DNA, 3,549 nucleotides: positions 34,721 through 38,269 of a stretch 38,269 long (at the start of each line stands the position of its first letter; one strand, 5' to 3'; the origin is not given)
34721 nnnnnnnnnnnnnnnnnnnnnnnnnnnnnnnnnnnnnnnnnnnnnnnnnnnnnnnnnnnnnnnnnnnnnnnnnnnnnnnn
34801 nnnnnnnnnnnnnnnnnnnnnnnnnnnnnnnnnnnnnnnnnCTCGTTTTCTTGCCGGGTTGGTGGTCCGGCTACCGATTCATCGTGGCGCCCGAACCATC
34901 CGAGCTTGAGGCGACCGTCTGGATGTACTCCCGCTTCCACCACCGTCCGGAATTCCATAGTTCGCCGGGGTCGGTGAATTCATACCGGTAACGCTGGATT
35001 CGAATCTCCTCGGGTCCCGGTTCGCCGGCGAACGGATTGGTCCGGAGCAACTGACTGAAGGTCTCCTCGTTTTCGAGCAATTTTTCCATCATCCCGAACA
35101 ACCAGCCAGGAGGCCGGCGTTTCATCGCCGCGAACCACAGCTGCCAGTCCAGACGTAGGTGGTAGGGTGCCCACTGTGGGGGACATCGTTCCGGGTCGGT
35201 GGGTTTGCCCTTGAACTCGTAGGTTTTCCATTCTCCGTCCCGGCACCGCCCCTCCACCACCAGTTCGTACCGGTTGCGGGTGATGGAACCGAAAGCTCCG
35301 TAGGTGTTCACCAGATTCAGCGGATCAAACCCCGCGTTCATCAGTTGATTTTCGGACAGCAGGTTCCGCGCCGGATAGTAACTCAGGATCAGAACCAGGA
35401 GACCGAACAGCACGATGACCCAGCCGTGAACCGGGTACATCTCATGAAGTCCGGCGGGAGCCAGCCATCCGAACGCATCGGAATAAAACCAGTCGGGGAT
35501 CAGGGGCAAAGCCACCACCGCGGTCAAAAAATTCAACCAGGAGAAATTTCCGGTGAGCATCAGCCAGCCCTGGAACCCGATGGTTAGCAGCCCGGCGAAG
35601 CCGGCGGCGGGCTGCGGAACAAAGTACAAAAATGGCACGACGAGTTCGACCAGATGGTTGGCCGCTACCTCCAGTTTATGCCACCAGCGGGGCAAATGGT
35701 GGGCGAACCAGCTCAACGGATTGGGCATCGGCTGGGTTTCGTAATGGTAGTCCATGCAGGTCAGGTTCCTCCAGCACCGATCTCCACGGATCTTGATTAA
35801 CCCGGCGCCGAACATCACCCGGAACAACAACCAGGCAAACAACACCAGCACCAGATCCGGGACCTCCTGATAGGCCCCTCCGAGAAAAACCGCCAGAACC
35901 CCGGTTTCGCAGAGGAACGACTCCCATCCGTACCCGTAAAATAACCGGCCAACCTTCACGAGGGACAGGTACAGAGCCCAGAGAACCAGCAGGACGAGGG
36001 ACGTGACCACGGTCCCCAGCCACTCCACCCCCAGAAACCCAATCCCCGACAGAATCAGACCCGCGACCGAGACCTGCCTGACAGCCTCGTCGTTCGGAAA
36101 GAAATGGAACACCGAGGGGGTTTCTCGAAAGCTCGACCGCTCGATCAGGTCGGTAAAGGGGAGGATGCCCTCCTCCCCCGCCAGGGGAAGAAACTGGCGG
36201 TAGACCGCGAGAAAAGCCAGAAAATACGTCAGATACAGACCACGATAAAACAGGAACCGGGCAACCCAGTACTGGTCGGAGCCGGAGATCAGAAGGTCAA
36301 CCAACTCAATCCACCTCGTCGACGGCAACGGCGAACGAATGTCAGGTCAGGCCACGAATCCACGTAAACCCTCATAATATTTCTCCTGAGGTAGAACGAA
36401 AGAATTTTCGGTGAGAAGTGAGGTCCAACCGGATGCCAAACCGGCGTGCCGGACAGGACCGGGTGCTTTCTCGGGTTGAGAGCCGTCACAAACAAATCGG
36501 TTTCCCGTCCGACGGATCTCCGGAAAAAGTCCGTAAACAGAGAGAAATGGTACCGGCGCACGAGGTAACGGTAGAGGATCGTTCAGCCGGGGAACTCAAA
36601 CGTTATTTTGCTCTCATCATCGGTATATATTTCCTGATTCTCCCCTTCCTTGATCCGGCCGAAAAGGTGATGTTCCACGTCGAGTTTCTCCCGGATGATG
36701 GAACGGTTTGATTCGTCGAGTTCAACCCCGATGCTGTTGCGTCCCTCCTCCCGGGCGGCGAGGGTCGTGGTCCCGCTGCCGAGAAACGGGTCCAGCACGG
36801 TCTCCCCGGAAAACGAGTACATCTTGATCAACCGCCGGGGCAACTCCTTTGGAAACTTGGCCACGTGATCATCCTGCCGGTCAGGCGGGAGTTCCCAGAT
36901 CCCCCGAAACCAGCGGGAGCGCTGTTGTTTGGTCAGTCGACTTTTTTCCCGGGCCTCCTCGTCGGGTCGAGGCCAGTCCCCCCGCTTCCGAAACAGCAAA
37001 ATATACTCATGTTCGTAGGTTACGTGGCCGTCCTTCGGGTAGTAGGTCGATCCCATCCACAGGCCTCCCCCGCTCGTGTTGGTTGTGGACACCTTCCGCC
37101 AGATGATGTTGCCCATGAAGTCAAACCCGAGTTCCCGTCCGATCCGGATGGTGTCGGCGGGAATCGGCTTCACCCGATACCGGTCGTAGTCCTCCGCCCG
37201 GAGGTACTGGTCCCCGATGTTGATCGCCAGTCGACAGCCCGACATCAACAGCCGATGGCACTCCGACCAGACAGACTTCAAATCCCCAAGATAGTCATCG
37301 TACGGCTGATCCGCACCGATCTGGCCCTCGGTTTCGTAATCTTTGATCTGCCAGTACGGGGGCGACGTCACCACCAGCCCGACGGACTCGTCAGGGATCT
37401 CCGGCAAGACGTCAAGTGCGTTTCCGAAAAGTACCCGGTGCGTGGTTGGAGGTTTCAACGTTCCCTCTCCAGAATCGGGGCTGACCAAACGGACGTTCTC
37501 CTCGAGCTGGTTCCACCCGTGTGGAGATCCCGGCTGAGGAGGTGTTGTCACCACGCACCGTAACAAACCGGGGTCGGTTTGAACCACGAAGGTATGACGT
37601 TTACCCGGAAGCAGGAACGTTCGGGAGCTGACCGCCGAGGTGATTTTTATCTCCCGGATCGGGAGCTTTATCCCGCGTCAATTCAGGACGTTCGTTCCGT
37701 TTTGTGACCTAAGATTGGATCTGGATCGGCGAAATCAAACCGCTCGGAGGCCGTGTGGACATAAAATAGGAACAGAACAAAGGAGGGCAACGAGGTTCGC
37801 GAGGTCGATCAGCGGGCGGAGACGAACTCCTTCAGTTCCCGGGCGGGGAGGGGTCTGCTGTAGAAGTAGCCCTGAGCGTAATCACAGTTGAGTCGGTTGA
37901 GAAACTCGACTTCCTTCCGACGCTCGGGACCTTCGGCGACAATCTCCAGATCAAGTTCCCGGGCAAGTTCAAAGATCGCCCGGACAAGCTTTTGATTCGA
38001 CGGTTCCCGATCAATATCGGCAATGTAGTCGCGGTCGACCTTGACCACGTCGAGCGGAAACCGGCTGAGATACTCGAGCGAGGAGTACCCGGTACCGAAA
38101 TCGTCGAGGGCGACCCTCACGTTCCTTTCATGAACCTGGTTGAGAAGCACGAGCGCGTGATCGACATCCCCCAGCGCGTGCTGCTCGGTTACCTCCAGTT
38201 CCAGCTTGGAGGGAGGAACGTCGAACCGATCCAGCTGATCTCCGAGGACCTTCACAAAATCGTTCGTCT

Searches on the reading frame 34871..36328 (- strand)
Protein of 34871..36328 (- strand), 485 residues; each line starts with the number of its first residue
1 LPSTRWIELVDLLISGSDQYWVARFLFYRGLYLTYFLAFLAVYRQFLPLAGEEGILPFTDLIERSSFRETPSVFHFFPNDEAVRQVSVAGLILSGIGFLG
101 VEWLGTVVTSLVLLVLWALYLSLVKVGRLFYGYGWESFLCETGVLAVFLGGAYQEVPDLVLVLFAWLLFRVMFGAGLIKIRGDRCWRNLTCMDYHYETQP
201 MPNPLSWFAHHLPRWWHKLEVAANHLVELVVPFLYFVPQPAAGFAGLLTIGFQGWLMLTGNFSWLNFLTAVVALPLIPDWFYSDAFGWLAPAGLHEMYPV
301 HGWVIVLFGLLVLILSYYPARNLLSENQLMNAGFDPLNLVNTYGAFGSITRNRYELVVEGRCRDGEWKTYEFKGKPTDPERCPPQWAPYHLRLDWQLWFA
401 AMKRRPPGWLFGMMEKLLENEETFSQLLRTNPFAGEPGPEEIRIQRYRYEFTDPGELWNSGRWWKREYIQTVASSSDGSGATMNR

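Call 10: search_protein_families(library=pfam, proteins=[window:34871-36328:-])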
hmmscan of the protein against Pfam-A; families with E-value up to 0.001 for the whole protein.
window:34871-36328:- (485 aa): 2 families
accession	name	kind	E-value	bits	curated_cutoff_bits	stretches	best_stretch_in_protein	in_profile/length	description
PF06762.20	LMF1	-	7.4e-59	198.9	27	1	131-281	1-160/163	Lipase maturation factor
PF25179.1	LMF1_C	-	5.7e-43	146.7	34.2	1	339-472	1-137/139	Lipase maturation factor C-terminal domain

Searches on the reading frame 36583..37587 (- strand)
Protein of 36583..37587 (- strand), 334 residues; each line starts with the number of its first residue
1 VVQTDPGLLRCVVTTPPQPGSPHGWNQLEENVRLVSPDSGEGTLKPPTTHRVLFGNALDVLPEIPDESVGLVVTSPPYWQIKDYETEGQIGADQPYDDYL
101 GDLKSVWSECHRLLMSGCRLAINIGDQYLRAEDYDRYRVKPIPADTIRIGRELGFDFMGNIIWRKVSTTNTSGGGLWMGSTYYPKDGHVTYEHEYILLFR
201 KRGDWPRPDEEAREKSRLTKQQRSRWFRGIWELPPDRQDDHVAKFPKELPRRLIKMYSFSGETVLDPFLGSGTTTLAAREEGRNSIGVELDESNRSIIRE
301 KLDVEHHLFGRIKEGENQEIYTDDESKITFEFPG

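Call 25: search_protein_families(library=pfam, proteins=[window:36583-37587:-])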
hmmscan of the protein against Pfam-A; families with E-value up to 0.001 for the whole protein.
window:36583-37587:- (334 aa): 1 family
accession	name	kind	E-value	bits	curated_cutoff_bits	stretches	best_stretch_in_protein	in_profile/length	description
PF01555.25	N6_N4_Mtase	-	5.6e-43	147.9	26.7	1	70-298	2-219/221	DNA methylase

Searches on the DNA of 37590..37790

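Call 68: search_rna_families(source=window, start=37590, end=37790, threshold=evalue, max_evalue=10, show_alignments=5)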
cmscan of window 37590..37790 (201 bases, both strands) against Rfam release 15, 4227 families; matches with E-value up to 10: 3.
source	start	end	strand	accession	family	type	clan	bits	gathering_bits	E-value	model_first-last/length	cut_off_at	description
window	37638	37710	+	RF02228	sX9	Gene; sRNA;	-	14.4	44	1.7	1-76/76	no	Xanthomonas sRNA sX9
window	37624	37657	+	RF02139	HOXA11-AS1_3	Gene; lncRNA;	-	11.6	50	8.7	69-98/98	no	HOXA11 antisense RNA 1 conserved region 3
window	37624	37633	+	RF01138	sR23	Gene; snRNA; snoRNA; CD-box;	-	8.2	45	8.7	45-54/54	no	Small nucleolar RNA sR23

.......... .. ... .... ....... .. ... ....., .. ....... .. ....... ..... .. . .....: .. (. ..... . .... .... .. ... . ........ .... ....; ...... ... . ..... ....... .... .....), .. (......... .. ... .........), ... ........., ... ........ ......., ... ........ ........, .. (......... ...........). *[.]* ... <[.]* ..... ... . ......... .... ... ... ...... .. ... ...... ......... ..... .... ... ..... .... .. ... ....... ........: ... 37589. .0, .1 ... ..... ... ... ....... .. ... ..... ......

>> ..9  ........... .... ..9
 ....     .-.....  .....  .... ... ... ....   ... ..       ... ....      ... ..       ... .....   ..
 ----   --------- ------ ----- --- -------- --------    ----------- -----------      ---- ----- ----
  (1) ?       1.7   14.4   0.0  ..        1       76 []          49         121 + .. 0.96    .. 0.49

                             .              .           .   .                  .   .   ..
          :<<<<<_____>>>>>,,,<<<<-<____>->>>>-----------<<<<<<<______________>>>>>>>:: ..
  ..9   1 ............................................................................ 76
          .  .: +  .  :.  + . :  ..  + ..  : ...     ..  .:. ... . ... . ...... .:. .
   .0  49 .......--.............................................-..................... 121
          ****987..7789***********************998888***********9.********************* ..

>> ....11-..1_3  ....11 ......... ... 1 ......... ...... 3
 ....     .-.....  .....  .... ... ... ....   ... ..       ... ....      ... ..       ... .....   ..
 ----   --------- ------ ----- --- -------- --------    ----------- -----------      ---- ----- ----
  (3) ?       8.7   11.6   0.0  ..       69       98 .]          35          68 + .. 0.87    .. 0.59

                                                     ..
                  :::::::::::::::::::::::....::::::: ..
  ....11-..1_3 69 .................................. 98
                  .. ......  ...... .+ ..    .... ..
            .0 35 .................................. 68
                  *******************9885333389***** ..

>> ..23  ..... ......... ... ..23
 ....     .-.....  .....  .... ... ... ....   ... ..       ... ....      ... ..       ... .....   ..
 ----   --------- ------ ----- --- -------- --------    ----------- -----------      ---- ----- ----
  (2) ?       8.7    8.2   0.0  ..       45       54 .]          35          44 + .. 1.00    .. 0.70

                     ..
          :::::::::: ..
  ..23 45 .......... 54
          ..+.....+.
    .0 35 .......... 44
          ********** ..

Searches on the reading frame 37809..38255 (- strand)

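Call 25: search_protein_families(library=pfam, proteins=[window:37809-38255:-])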
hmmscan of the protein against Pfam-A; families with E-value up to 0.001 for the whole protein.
window:37809-38255:- (148 aa): 1 family
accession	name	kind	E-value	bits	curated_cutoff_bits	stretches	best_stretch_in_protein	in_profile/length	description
PF00563.25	EAL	-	9.5e-39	133.6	31.3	1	7-135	108-236/236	EAL domain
